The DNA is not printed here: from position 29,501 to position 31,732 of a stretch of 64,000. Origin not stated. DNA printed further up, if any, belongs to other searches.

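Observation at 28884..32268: A-type heme-copper oxidase apparently lacking the K proton channel, with an N-terminal membrane extension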

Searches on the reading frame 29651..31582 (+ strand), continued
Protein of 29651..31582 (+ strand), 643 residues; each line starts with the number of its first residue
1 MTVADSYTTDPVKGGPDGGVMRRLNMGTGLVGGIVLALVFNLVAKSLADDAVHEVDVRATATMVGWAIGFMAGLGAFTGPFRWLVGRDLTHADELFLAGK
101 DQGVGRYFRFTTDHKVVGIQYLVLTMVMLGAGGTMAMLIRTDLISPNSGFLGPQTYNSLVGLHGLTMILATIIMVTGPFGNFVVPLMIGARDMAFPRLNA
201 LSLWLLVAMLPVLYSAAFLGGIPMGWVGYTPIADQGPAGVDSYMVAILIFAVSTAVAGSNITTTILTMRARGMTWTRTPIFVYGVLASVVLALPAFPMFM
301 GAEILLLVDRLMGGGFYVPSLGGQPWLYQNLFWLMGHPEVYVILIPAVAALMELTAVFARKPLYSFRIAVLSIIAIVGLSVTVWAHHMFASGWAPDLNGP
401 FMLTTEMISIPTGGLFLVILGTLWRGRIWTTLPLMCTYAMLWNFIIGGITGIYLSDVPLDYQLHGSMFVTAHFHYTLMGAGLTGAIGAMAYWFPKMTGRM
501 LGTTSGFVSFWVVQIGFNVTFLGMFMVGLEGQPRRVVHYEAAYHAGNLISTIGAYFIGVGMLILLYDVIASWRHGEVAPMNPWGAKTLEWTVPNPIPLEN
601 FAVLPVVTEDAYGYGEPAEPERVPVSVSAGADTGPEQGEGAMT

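Call 10: find_homologous_proteins(query=window:29651-31582:+, max_evalue=1e-50)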
Query window:29651-31582:+ (643 aa): 7999 proteins with E <= 1e-50 among 8000 candidates; the best 120 are listed.
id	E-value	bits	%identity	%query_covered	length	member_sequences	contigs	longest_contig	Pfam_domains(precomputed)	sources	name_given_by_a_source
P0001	0.0e+0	1325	93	96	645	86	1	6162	PF00115.26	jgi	jgi:cytochrome c oxidase subunit 1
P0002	0.0e+0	1293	92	96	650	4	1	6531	PF00115.26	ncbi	ncbi:MAG: cytochrome c oxidase subunit I [Acidimicrobiales bacterium]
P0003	0.0e+0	1248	87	96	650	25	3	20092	PF00115.26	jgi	jgi:cytochrome c oxidase subunit 1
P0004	0.0e+0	1246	86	99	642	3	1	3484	PF00115.26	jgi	jgi:cytochrome c oxidase subunit 1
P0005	0.0e+0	1240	87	97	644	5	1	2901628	PF00115.26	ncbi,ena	-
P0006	0.0e+0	1206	86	96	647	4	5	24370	PF00115.26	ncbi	ncbi:MAG: cytochrome c oxidase subunit I [Nocardioidaceae bacterium]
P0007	0.0e+0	1204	83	100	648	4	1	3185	PF00115.26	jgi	-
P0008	0.0e+0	1184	82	100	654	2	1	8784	PF00115.26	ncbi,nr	ncbi:MAG: cbb3-type cytochrome c oxidase subunit I [Actinomycetota bacterium]|nr:cbb3-type cytochrom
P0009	0.0e+0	1182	82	99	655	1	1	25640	PF00115.26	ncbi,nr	ncbi:MAG: cbb3-type cytochrome c oxidase subunit I [Actinomycetota bacterium]|nr:cbb3-type cytochrom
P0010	0.0e+0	1129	79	99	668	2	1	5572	PF00115.26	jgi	jgi:cytochrome c oxidase subunit 1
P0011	0.0e+0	1129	79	97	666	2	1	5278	PF00115.26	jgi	jgi:cytochrome c oxidase subunit 1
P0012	0.0e+0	1121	81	96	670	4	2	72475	PF00115.26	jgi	-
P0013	0.0e+0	1120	77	100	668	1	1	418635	PF00115.26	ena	-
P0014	0.0e+0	1120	81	96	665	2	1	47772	PF00115.26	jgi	jgi:cytochrome c oxidase subunit 1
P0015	0.0e+0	1116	80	95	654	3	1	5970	PF00115.26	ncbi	-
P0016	0.0e+0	1116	82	95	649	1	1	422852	PF00115.26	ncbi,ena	-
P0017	0.0e+0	1114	77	99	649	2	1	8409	PF00115.26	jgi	jgi:cytochrome c oxidase subunit 1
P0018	0.0e+0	1111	78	99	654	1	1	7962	PF00115.26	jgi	jgi:cytochrome c oxidase subunit 1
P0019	0.0e+0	1109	80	97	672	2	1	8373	PF00115.26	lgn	-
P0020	0.0e+0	1108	81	95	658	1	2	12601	PF00115.26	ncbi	ncbi:MAG: cytochrome c oxidase subunit I [Nocardioidaceae bacterium]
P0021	0.0e+0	1105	81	95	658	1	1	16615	PF00115.26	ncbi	ncbi:MAG: cytochrome c oxidase subunit I [Oryzihumus sp.]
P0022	0.0e+0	1104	75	99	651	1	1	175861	PF00115.26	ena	-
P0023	0.0e+0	1097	80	94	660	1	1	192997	PF00115.26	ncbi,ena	-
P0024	0.0e+0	1093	77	98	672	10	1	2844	PF00115.26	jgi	jgi:cytochrome c oxidase subunit I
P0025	0.0e+0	1082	74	100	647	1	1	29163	PF00115.26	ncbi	-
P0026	0.0e+0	1082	80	93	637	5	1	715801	PF00115.26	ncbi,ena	-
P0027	0.0e+0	1051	76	94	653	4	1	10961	PF00115.26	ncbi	-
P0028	0.0e+0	1044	72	99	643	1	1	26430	PF00115.26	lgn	-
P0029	0.0e+0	1044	74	95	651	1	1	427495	PF00115.26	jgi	jgi:cytochrome c oxidase subunit 1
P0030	0.0e+0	1041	75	96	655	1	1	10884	PF00115.26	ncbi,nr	ncbi:MAG: Cytochrome-c oxidase [Frankiales bacterium]|nr:Cytochrome-c oxidase [Frankiales bacterium]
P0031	0.0e+0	1041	72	97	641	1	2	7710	PF00115.26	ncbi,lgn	ncbi:MAG: cbb3-type cytochrome c oxidase subunit I [Jatrophihabitantaceae bacterium]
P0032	0.0e+0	1040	74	97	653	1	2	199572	PF00115.26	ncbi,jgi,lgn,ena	-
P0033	0.0e+0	1039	74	97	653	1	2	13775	PF00115.26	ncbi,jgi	-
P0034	0.0e+0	1038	81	86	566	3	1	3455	PF00115.26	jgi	jgi:cytochrome c oxidase subunit 1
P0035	0.0e+0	1038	73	97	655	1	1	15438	PF00115.26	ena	-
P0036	0.0e+0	1038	74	96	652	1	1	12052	PF00115.26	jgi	jgi:cytochrome c oxidase subunit 1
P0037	0.0e+0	1038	74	96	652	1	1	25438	PF00115.26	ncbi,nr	ncbi:MAG: cytochrome c oxidase subunit [Pseudonocardiales bacterium]|nr:cytochrome c oxidase subunit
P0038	0.0e+0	1036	74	96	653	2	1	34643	PF00115.26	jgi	jgi:cytochrome c oxidase subunit 1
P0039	0.0e+0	1034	74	97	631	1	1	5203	PF00115.26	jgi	jgi:cytochrome c oxidase subunit I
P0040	0.0e+0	1031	73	97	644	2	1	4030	PF00115.26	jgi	jgi:cytochrome c oxidase subunit 1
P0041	0.0e+0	1030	72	97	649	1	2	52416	PF00115.26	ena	-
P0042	0.0e+0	1030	72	98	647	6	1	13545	PF00115.26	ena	-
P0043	0.0e+0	1029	74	95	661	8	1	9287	PF00115.26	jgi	jgi:cytochrome c oxidase subunit 1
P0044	0.0e+0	1029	76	93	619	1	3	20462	PF00115.26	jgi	-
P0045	0.0e+0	1029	76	93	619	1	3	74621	PF00115.26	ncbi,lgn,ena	-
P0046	0.0e+0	1028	71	97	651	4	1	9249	PF00115.26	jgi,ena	-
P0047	0.0e+0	1028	73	96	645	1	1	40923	PF00115.26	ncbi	-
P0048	0.0e+0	1026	74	97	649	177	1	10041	PF00115.26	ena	-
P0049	0.0e+0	1026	73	96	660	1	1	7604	PF00115.26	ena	-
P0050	0.0e+0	1025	73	97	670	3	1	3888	PF00115.26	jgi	jgi:cytochrome c oxidase subunit I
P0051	0.0e+0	1024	74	93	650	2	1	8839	PF00115.26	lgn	-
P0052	0.0e+0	1024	73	97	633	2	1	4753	PF00115.26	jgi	jgi:cytochrome c oxidase subunit 1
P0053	0.0e+0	1024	73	96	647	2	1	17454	PF00115.26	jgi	-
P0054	0.0e+0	1024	72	97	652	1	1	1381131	PF00115.26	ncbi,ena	-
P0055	0.0e+0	1023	75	93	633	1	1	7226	PF00115.26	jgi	jgi:cytochrome c oxidase subunit 1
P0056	0.0e+0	1023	71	96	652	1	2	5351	PF00115.26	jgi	jgi:cytochrome c oxidase subunit 1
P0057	0.0e+0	1023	71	98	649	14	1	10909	PF00115.26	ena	-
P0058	0.0e+0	1023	72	98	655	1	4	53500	PF00115.26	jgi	jgi:cytochrome c oxidase subunit 1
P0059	0.0e+0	1022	71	96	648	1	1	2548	PF00115.26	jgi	jgi:cytochrome c oxidase subunit 1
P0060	0.0e+0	1022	71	97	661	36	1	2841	PF00115.26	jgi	jgi:cytochrome c oxidase subunit 1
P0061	0.0e+0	1020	76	93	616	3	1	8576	PF00115.26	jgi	-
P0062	0.0e+0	1019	73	96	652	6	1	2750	PF00115.26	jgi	jgi:cytochrome c oxidase subunit 1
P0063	0.0e+0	1018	74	93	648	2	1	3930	PF00115.26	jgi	jgi:cytochrome c oxidase subunit I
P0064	0.0e+0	1017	72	97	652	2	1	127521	PF00115.26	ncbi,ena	-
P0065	0.0e+0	1015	73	94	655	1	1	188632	PF00115.26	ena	-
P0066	0.0e+0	1015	72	96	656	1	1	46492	PF00115.26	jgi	jgi:cytochrome c oxidase subunit 1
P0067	0.0e+0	1013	72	96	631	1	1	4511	PF00115.26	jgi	jgi:cytochrome c oxidase subunit I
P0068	0.0e+0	1013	70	97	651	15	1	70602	PF00115.26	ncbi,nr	ncbi:MAG: cytochrome c oxidase subunit [Pseudonocardiales bacterium]|nr:cytochrome c oxidase subunit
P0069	0.0e+0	1013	71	98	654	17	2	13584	PF00115.26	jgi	jgi:cytochrome c oxidase subunit 1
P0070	0.0e+0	1013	69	98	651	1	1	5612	PF00115.26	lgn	-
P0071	0.0e+0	1013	71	97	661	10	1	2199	PF00115.26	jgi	jgi:cytochrome c oxidase subunit I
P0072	0.0e+0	1012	72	96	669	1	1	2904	PF00115.26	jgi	jgi:cytochrome c oxidase subunit 1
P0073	0.0e+0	1012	71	98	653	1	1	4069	PF00115.26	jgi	jgi:cytochrome c oxidase subunit 1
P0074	0.0e+0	1011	71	96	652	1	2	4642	PF00115.26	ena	-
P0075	1.9e-298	1010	95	74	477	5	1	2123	PF00115.26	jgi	jgi:cytochrome c oxidase subunit 1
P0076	3.6e-298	1009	71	97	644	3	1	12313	PF00115.26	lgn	-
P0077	5.6e-298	1008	70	98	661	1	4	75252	PF00115.26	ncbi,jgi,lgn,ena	-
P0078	7.0e-298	1008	72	97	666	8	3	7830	PF00115.26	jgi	jgi:cytochrome c oxidase subunit 1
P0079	4.3e-297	1005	78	87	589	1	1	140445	PF00115.26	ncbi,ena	-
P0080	1.4e-296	1004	71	96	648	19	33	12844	PF00115.26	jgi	jgi:cytochrome c oxidase subunit I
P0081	4.2e-295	999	69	97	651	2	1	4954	PF00115.26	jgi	jgi:cytochrome c oxidase subunit I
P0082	7.9e-295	998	72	93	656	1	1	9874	PF00115.26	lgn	-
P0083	1.3e-294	997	69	97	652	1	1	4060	PF00115.26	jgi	jgi:cytochrome c oxidase subunit 1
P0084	2.7e-294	996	72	95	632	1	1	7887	PF00115.26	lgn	-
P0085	4.0e-294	996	70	97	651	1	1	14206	PF00115.26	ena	-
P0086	4.5e-294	995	69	96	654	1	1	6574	PF00115.26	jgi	jgi:cytochrome c oxidase subunit 1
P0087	7.0e-294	995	69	99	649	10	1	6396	PF00115.26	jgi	jgi:cytochrome c oxidase subunit 1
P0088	8.2e-293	991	72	93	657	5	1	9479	PF00115.26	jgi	jgi:cytochrome c oxidase subunit 1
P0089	2.0e-292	990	69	97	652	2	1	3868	PF00115.26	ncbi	ncbi:MAG: cytochrome c oxidase subunit I [Mycobacterium sp.]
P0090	5.6e-292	988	70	95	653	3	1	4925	PF00115.26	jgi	jgi:cytochrome c oxidase subunit I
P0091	7.5e-292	988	70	97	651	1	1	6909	PF00115.26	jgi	jgi:cytochrome c oxidase subunit 1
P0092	1.2e-291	987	69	97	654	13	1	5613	PF00115.26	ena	-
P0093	5.0e-291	985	71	97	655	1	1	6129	PF00115.26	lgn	-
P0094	7.5e-291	985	71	93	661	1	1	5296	PF00115.26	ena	-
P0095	1.0e-290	984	68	98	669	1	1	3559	PF00115.26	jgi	jgi:cytochrome c oxidase subunit 1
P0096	2.8e-290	983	69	97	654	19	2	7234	PF00115.26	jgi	jgi:cytochrome c oxidase subunit 1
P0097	3.8e-290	982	69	98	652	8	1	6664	PF00115.26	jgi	jgi:cytochrome c oxidase subunit 1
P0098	7.3e-290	981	72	93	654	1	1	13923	PF00115.26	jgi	jgi:cytochrome c oxidase subunit 1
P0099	1.6e-289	980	73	88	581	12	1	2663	PF00115.26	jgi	jgi:cytochrome c oxidase subunit 1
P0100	6.3e-281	952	66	99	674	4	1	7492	PF00115.26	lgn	-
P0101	1.3e-278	944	66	98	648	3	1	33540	PF00115.26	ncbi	-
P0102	2.7e-276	937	67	95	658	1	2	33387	PF00115.26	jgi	jgi:cytochrome c oxidase subunit I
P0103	7.8e-275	932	68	96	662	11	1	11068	PF00115.26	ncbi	ncbi:MAG: cytochrome c oxidase subunit I [Oryzihumus sp.]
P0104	1.6e-273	927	66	94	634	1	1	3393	PF00115.26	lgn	-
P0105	3.2e-273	926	66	97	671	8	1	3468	PF00115.26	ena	-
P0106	4.9e-273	926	65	95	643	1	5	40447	PF00115.26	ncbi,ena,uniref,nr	ncbi:MAG: hypothetical protein F2923_06820 [Actinobacteria bacterium]|uniref:Unannotated protein n=1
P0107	1.5e-272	924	64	96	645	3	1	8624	PF00115.26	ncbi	-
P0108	2.3e-272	924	66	97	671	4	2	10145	PF00115.26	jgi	-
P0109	3.2e-272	923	65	95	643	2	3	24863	PF00115.26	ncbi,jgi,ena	ncbi:MAG: cbb3-type cytochrome c oxidase subunit I [Actinomycetes bacterium]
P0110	4.2e-272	923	66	96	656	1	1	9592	PF00115.26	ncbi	-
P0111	4.2e-272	923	64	95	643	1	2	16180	PF00115.26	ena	-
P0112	4.9e-272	923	67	97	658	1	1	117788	PF00115.26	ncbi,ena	-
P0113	5.0e-272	923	65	99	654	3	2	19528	PF00115.26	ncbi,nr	ncbi:MAG: cbb3-type cytochrome c oxidase subunit I [Actinomycetota bacterium]|nr:cbb3-type cytochrom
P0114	7.3e-272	922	65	95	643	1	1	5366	PF00115.26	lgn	-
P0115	7.8e-272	922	65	97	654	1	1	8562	PF00115.26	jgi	jgi:cytochrome c oxidase subunit 1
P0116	9.0e-272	922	74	85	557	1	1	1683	PF00115.26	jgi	jgi:cytochrome c oxidase subunit 1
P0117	6.5e-271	919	66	98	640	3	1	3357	PF00115.26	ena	-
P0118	1.3e-270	918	67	95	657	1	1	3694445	PF00115.26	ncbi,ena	-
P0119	1.4e-270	918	66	95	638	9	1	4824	PF00115.26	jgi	-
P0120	2.3e-270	917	67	97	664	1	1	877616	PF00115.26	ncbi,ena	-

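Call 21: search_protein_representatives(protein=window:29651-31582:+)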
Query: 643 residues. Proteins with E-value up to 0.001 (for the whole library): 15477; up to 1e-10: 7165; up to 1e-30: 1238. The best 150 are listed.
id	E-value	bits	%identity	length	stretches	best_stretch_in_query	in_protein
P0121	4.2e-235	798.8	59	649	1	9-634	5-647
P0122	1.3e-187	641.9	85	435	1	1-375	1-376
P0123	1.8e-180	618.3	49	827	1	27-633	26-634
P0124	4.5e-169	580.6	75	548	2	86-357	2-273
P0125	4.8e-165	567.3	47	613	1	19-630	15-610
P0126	7.5e-149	513.8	68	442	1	167-506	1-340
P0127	9.6e-131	454.0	40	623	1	54-617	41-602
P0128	2.0e-120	419.9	38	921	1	32-621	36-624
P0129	1.1e-114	400.9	39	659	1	59-618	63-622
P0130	1.2e-112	394.2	39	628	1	57-632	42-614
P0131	4.7e-110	385.6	41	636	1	103-637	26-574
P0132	3.5e-108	379.5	40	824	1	110-611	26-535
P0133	1.8e-105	370.5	36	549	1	106-641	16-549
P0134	1.9e-105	370.4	39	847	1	109-625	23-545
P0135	4.5e-105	369.2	41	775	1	110-610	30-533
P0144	3.3e-101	356.4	36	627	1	60-630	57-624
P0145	1.7e-100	354.1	38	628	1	52-617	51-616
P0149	6.3e-97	342.3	39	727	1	108-609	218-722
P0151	1.1e-95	338.2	40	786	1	108-612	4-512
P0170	5.0e-90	319.5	39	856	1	109-592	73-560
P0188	1.7e-84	301.2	37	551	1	109-610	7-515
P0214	4.5e-79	283.3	36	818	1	106-605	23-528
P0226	3.6e-78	280.3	38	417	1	220-632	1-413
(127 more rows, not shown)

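Call 24: list_cluster_members(proteins=[P0130, P0145, P0144, P0149, P0151, P0170, P0188, P0226, P0214, P0123])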
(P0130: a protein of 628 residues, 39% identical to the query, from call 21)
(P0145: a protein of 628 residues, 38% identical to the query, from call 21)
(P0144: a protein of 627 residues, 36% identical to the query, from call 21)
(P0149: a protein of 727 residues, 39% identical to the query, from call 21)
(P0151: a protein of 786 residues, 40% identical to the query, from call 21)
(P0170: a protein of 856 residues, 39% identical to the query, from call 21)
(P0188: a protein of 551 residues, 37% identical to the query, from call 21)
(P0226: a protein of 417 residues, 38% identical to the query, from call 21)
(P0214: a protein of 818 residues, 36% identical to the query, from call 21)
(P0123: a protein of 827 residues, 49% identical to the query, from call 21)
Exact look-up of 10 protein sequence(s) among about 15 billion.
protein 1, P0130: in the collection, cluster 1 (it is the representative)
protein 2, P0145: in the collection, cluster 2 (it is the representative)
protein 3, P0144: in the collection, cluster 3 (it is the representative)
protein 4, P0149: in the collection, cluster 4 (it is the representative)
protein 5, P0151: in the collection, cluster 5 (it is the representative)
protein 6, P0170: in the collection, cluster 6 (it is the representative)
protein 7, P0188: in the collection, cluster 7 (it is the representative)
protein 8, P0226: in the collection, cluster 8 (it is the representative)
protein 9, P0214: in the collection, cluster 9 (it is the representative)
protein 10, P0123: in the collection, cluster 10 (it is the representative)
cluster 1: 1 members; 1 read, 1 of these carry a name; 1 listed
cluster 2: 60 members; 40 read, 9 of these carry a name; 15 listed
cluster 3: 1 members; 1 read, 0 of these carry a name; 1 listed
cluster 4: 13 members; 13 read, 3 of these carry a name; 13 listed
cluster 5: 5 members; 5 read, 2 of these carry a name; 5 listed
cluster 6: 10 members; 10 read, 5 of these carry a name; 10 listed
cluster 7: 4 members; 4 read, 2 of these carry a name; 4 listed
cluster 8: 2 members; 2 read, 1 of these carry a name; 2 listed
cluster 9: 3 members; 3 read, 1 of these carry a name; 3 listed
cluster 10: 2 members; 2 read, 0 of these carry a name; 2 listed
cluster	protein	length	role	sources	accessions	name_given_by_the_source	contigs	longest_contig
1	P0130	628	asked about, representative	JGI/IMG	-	cytochrome c oxidase subunit 1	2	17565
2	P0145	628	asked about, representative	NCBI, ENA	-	-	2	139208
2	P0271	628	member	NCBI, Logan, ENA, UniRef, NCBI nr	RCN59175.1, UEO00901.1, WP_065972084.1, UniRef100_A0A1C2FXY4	cytochrome c oxidase subunit I [Acidiferrobacter thiooxydans] | Cytochrome C oxidase subunit I n=1 Tax=Acidiferrobacter thiooxydans TaxID=163359 ... | cbb3-type cytochrome c oxidase subunit I [Acidiferrobacter thiooxydans]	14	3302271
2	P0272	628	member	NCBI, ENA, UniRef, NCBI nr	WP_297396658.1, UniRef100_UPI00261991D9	cbb3-type cytochrome c oxidase subunit I [Acidiferrobacter sp.] | cytochrome c oxidase subunit I n=1 Tax=Acidiferrobacter sp. TaxID=1872107 ...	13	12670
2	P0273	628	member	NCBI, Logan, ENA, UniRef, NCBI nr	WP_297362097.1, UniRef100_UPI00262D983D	cbb3-type cytochrome c oxidase subunit I [Acidiferrobacter sp.] | cytochrome c oxidase subunit I n=1 Tax=Acidiferrobacter sp. TaxID=1872107 ...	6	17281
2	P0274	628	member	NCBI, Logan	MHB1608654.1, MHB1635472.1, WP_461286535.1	MAG: cytochrome c oxidase subunit I [Acidiferrobacter thiooxydans]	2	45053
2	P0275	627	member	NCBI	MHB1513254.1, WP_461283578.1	cytochrome c oxidase subunit I [Acidiferrobacter sp.]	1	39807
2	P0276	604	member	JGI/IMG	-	cytochrome c oxidase subunit 1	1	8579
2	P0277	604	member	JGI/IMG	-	cytochrome c oxidase subunit 1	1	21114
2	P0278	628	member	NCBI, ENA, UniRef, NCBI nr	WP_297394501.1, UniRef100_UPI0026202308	cbb3-type cytochrome c oxidase subunit I [Acidiferrobacter sp.] | cytochrome c oxidase subunit I n=1 Tax=Acidiferrobacter sp. TaxID=1872107 ...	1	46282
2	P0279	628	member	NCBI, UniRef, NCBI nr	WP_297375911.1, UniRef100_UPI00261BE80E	cbb3-type cytochrome c oxidase subunit I [Acidiferrobacter sp.] | cytochrome c oxidase subunit I n=1 Tax=Acidiferrobacter sp. TaxID=1872107 ...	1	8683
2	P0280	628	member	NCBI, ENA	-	-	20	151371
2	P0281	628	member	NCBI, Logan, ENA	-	-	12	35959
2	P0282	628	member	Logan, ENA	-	-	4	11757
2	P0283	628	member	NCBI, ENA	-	-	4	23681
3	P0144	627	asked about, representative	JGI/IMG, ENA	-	-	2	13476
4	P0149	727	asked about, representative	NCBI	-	-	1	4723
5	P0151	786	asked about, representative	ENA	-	-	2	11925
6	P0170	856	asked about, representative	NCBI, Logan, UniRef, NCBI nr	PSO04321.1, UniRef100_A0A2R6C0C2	hypothetical protein B9Q12_02655 [Candidatus Marsarchaeota G2 archaeon ECH_B_SAG-G06] | Cytochrome C oxidase subunit I n=1 Tax=Candidatus Marsarchaeota G2 archaeon ECH_B_SAG-G06 ... | MAG: hypothetical protein B9Q12_02655 [Candidatus Marsarchaeota G2 archaeon ECH_B_SAG-G06]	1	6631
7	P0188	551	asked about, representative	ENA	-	-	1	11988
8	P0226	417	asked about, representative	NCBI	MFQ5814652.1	MAG: cbb3-type cytochrome c oxidase subunit I, partial [Anaerolineae bacterium]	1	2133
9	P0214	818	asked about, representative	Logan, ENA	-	-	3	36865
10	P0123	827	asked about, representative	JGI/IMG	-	-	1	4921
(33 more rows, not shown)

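Call 27: search_protein_families(library=ncbifam, proteins=[window:29651-31582:+], max_evalue=0.01)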
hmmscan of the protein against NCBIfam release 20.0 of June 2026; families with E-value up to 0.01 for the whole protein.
window:29651-31582:+ (643 aa): 6 families
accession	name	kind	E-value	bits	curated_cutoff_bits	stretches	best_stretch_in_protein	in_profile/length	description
TIGR02891.1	CtaD_CoxA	equivalog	4.4e-158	527.1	670.75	1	110-607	3-504/504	cytochrome c oxidase subunit I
NF050116.1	cyt_aa3_Actin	exception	6.3e-123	411.4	880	1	111-609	5-509/522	aa3-type cytochrome oxidase subunit I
TIGR02843.1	CyoB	equivalog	1.7e-118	396.8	1020.35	1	109-611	48-562/646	cytochrome o ubiquinol oxidase subunit I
TIGR02882.1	QoxB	equivalog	1e-117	394.3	1015.5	1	111-610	47-554/643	cytochrome aa3 quinol oxidase subunit I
NF011592.0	PRK15017.1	equivalog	7.5e-93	312.5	1271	1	108-610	48-561/663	cytochrome o ubiquinol oxidase subunit I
NF041075.1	quin_ox_SoxB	equivalog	3e-16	59.5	700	1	126-571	5-453/468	proton pump complex quinol oxidase subunit SoxB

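Call 60: predict_structure(alignment_id=A3)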
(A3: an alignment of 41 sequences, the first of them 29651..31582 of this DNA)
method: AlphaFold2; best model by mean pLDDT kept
length: 643 residues; sequences in the alignment: 41
mean_pLDDT: 69.1   pTM: 0.70
mean pLDDT of the five models: 69.1, 68.7, 66.3, 61.8, 61.0
residues with pLDDT >= 90: 61; 70-90: 293; 50-70: 183; < 50: 106
segments of 3 or more residues with pLDDT < 50: 1-13, 227-231, 397-407, 455-466, 532-536, 590-643
pLDDT, mean of each block of 10 residues (from residue 1): 34 56 88 97 85 84 96 88 82 75 76 78 83 79 69 74 80 73 69 72 93 89 57 70 89 84 76 66 77 74 84 80 74 64 67 61 59 66 59 52 48 54 55 78 66 46 48 65 76 76 88 87 69 54 77 84 87 80 59 39 30 32 31 29 27
secondary structure, 60 per line:
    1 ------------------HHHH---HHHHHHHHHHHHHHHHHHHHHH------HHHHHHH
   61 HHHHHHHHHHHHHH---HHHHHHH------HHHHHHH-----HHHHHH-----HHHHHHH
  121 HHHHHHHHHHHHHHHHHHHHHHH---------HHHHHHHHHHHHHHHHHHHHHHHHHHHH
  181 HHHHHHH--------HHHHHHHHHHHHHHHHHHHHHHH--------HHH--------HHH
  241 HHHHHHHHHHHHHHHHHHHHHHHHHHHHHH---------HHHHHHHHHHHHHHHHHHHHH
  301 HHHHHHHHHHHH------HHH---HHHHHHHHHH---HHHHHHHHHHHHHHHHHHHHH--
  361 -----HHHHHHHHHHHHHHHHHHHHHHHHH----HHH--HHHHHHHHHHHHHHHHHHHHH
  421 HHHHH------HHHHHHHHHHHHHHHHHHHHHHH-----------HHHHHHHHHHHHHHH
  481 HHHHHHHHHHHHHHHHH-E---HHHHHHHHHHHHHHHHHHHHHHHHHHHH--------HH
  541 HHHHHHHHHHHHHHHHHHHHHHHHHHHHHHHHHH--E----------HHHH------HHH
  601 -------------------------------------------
elements in order: H19-22 H26-47 H54-74 H78-84 H91-97 H103-108 H114-143 H153-187 H196-218 H238-270 H280-312 H325-334 H338-358 H366-390 H400-425 H432-454 H466-497 H503-530 H539-574 H588-591
